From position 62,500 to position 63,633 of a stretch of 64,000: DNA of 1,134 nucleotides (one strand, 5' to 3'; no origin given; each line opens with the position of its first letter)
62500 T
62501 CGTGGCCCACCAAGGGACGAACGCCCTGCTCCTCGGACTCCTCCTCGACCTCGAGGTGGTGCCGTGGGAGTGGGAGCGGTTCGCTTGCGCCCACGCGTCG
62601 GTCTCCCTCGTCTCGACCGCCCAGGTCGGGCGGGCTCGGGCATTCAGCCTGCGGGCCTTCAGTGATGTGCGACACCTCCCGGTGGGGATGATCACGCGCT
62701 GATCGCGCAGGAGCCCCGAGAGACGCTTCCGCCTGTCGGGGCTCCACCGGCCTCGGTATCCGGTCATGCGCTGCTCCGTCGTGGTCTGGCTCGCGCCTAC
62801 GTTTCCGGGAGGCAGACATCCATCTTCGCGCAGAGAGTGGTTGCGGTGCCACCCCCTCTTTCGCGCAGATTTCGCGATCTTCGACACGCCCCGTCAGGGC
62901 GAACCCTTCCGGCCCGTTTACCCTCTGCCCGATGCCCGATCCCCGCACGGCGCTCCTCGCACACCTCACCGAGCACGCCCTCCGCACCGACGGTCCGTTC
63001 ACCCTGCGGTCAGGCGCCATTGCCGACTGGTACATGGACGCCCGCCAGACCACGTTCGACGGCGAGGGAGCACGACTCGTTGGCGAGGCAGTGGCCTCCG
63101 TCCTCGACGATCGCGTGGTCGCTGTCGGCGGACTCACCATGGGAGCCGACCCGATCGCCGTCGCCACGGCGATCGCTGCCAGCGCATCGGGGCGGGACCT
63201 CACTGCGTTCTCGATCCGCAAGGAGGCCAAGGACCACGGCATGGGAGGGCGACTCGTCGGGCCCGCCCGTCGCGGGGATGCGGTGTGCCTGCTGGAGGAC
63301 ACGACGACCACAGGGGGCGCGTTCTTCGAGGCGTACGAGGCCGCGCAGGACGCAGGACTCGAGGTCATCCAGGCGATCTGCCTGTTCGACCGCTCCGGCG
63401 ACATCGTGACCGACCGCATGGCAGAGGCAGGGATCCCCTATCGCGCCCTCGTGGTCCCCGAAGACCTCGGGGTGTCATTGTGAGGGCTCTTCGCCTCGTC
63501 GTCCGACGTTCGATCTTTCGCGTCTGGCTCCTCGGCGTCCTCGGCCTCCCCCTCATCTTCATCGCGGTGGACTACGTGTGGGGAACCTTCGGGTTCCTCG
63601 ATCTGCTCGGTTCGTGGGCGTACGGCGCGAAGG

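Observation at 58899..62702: Six consecutive plus-strand genes chained by overlapping stops and starts: nfo, azlC, azlD, DUF192 lipoprotein, degenerate-GGDEF PAS protein, histidine phosphatase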

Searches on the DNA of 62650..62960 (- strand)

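Call 39: search_rna_families(source=window, start=62650, end=62960, threshold=evalue, max_evalue=10, show_alignments=3)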
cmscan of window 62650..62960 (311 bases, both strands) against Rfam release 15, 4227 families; matches with E-value up to 10: 3.
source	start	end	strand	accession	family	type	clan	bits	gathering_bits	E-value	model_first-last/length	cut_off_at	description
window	62709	62754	-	RF00520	ybhL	Cis-reg; leader;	-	16.3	50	2.6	1-73/73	no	ybhL leader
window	62804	62880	+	RF00233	Tymo_tRNA-like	Cis-reg;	-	12.9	40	2.5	1-84/84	no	Tymovirus/Pomovirus/Furovirus tRNA-like 3' UTR element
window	62810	62914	-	RF02142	HOXA11-AS1_6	Gene; lncRNA;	-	9.7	50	5.6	78-179/179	no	HOXA11 antisense RNA 1 conserved region 6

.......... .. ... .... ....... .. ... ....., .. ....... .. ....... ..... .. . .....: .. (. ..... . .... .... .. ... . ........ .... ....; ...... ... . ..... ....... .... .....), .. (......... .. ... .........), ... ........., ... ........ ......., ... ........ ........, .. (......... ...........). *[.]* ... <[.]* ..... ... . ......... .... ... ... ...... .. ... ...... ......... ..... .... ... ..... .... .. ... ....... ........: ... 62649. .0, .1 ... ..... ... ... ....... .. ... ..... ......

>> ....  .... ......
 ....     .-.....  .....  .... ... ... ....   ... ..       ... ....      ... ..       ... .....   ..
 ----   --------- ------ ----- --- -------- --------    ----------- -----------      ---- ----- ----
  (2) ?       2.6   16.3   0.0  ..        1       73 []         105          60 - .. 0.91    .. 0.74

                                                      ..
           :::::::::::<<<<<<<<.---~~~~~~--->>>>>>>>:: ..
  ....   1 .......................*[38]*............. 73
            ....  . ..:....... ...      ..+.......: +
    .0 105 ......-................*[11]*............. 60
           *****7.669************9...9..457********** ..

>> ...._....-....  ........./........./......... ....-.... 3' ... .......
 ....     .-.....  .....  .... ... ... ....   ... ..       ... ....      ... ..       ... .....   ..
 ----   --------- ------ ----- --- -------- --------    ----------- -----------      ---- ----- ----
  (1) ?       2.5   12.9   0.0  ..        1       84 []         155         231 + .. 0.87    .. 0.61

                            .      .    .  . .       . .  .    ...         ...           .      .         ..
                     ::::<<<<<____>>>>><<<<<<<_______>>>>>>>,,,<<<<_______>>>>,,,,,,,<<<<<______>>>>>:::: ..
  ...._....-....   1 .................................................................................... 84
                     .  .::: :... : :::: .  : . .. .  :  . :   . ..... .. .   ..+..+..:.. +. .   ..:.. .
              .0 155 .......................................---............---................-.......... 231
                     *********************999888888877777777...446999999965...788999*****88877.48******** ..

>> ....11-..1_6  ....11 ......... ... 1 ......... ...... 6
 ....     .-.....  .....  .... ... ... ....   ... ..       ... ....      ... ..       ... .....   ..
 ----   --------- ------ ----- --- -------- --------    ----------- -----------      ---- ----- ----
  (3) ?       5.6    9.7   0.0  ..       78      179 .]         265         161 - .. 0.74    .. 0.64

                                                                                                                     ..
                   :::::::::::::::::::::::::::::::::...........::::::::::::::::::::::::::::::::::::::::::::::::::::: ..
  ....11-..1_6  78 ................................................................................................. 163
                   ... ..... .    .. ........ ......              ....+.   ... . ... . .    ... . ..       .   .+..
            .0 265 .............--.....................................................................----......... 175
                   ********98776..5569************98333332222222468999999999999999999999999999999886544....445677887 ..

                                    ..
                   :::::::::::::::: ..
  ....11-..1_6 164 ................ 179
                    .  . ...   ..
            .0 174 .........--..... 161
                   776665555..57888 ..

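Call 53: build_rna_model(alignment_id=A9)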
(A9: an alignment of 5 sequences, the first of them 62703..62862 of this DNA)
Model R1 built from alignment A9 (5 sequences, 160 columns); structure: RNAalifold consensus.
model positions 160; base pairs 49; branch points 3; effective number of sequences 0.83; information 0.59 bits per position. Calibrated on 0.2 Mb of random sequence (short: E-values are rough).
structure used (alignment columns):
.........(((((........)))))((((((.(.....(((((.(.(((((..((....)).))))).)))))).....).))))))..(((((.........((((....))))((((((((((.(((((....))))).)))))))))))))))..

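Call 55: search_with_rna_model(model_id=R1, sources=[window, L001, L007, L008, L010, L012, L015, L016, L017, L018, L019, L020, L021, L022, L023, L024, L025, L026, L027, L028, L030, L031, L032, L033, L034, L035, L036, L037, L038, L039, L041, L042, L043, L044, L045, L046, L047, L048, L049, L050, L051, L052, L053, L054, L055, L056, L057, L058, L059, L060, L061, L062, L063, L064, L065, L066, L067, L068, L069, L070, L071, L072, L074, L075, L076, L077, L079, L080, L081, L082, L083, L084, L085, L086, L088, L089, L090, L092, L093, L094, L095, L097, L099, L101], max_evalue=10, show_alignments=0)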
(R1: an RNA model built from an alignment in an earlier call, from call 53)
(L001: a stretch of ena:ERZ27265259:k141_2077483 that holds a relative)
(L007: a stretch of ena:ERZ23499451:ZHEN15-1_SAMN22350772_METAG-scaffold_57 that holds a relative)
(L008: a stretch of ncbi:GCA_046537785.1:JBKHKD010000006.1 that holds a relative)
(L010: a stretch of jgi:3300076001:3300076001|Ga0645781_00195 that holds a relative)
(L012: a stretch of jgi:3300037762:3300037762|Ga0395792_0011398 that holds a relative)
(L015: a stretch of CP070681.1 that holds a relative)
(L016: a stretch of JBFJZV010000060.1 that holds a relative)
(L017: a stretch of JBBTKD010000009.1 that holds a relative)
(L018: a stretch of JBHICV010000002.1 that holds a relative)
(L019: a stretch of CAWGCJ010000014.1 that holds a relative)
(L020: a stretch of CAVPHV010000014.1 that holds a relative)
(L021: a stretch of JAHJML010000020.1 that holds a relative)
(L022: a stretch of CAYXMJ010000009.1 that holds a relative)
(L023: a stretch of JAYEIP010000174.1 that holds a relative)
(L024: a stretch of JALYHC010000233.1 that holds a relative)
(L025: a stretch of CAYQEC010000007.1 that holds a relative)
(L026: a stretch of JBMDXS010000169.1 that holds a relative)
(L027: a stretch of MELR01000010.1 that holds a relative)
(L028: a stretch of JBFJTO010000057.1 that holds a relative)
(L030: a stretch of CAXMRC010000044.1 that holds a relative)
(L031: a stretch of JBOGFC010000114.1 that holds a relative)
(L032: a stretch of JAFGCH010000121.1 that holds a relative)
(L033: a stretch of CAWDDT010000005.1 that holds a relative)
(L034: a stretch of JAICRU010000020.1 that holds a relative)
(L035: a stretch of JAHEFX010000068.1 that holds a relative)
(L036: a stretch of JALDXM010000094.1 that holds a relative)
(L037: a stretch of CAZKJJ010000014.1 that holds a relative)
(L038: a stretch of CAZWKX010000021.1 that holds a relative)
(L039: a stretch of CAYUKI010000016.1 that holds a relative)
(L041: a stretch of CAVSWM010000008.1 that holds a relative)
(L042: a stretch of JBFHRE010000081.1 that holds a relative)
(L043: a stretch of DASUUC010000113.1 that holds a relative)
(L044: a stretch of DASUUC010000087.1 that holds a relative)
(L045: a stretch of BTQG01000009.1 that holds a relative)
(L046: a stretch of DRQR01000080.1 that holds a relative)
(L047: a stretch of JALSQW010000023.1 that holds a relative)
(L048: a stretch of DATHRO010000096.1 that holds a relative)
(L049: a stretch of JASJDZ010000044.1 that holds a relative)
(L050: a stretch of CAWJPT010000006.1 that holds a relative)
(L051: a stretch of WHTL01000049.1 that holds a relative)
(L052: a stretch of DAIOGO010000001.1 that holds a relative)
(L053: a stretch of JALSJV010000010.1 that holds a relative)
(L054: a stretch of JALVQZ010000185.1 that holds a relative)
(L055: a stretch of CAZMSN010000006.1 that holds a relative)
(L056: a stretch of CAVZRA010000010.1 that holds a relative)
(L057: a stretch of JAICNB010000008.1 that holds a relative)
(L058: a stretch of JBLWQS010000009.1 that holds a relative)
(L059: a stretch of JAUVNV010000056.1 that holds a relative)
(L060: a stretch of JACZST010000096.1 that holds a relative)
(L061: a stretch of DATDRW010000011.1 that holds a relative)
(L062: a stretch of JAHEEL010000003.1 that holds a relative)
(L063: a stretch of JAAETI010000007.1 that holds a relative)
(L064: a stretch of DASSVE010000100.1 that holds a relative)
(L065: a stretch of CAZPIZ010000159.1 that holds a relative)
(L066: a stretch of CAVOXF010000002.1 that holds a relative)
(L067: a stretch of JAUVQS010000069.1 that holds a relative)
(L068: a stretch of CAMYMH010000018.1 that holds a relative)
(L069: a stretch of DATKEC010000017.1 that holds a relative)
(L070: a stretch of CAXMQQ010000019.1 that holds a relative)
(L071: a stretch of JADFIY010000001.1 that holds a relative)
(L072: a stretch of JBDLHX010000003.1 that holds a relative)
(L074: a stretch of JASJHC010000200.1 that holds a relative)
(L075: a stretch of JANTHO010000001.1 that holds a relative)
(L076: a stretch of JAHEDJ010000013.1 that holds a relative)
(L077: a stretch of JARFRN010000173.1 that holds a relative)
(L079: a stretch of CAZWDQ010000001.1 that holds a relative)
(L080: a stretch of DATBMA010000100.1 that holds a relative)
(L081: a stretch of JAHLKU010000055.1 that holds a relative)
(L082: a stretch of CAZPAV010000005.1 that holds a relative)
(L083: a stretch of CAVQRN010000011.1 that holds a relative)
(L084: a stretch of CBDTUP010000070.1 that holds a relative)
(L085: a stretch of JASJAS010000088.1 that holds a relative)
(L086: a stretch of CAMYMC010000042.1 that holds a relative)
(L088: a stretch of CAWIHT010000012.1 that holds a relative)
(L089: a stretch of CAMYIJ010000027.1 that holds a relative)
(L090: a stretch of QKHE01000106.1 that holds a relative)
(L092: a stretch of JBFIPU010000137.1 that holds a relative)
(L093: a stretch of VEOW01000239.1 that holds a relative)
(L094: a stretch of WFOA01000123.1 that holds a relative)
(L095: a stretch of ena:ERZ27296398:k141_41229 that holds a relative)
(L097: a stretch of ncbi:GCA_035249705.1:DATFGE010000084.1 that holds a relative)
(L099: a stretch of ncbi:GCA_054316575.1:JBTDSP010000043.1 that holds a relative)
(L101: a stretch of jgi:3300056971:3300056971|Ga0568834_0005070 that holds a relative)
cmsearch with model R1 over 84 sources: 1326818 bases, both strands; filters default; matches with E-value up to 10: 41.
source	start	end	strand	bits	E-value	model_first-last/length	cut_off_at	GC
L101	3528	3687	-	184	1.1e-44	1-160/160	no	0.68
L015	11969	12128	-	183.7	1.3e-44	1-160/160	no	0.69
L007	9999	10158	-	178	3.9e-43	1-160/160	no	0.68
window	62703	62862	-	176.9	7.5e-43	1-160/160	no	0.68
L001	11566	11723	-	165.1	8.4e-40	1-160/160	no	0.67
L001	11521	11615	+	25.8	0.00065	1-160/160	no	0.69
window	62710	62745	+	23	0.0033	118-153/160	no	0.75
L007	10006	10041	+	23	0.0033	118-153/160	no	0.75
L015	11976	12011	+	22.7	0.0039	118-153/160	no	0.78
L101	3535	3570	+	22.7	0.0039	118-153/160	no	0.78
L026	17505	17635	+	19.5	0.027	1-160/160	no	0.66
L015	9237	9354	-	17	0.12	1-160/160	no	0.62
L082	19708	19839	+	14.3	0.58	1-160/160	no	0.77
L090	15105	15185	-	14.3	0.59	1-160/160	no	0.73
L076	7640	7769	+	14.1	0.67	1-160/160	no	0.64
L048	15451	15557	+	13.9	0.72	1-160/160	no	0.74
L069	6785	6940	-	12.7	1.5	1-160/160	no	0.63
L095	10884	11038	+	12.7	1.5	1-160/160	no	0.73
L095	5312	5469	-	12.5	1.7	1-160/160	no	0.63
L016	9391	9494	+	12.3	1.9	1-160/160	no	0.73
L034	12499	12629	+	12.2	2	1-160/160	no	0.66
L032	3757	3785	-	12.1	2.1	45-72/160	no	0.86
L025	4665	4698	+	12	2.2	119-152/160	no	0.85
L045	7249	7377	-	11.3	3.4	1-160/160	no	0.63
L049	9580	9723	-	11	4.1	1-160/160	no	0.67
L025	1058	1158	-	11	4.1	1-160/160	no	0.7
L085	1642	1817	+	10.9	4.3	1-160/160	no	0.64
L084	4332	4480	+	10.6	5.1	1-160/160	no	0.66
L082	12512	12648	-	10.5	5.4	1-160/160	no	0.74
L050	9363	9478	-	10.4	5.7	1-160/160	no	0.67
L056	9351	9466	-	10.4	5.7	1-160/160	no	0.67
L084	4182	4316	+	10.4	5.7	1-160/160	no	0.67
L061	2912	3014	-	10.3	6.2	1-160/160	no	0.71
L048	3271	3294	-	10.2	6.6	124-147/160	no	0.83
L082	2423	2520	+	10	7.6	1-160/160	no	0.68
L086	9277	9412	+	9.9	7.8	1-160/160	no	0.69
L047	12282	12383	+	9.6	9.1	1-160/160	no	0.71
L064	2461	2660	+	9.5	9.9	1-160/160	no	0.67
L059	126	224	-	9.5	9.9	1-160/160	no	0.69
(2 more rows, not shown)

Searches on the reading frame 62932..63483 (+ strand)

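Call 5: search_protein_families(library=pfam, proteins=[window:62932-63483:+], max_evalue=0.01)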
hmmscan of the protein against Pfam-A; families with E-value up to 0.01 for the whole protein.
window:62932-63483:+ (183 aa): 0 families

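Call 6: search_protein_families(library=ncbifam, proteins=[window:62932-63483:+], max_evalue=0.01)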
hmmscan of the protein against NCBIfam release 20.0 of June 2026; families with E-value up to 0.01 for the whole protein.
window:62932-63483:+ (183 aa): 9 families
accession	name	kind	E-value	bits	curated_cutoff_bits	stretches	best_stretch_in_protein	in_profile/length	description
TIGR00336.1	pyrE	equivalog_domain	1.8e-32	112.5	106.8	1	14-175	6-169/173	orotate phosphoribosyltransferase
TIGR01367.1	pyrE_Therm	equivalog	1.7e-11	44.1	150.25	1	19-173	13-159/187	orotate phosphoribosyltransferase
NF001729.0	PRK00455.1-3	equivalog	1e-09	38.1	245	1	12-153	23-164/231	orotate phosphoribosyltransferase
NF004034.0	PRK05500.1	equivalog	1.5e-08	33.7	656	1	21-172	303-449/478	bifunctional orotidine-5'-phosphate decarboxylase/orotate phosphoribosyltransferase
NF010382.0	PRK13809.1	equivalog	5.5e-06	25.9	208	1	21-179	26-181/210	orotate phosphoribosyltransferase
NF002635.0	PRK02304.1-4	subfamily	0.00073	19.1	146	1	113-174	113-172/188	adenine phosphoribosyltransferase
NF002620.0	PRK02277.1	subfamily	0.0027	17.4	115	1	33-156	55-182/201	orotate phosphoribosyltransferase-like protein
NF040646.1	HPT_Archaea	equivalog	0.0062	16.1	200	0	113-174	112-172/184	hypoxanthine/guanine phosphoribosyltransferase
NF045507.1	transregGfcR_Halo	equivalog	0.0078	15.7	300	1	31-157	63-195/215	transcriptional regulator GfcR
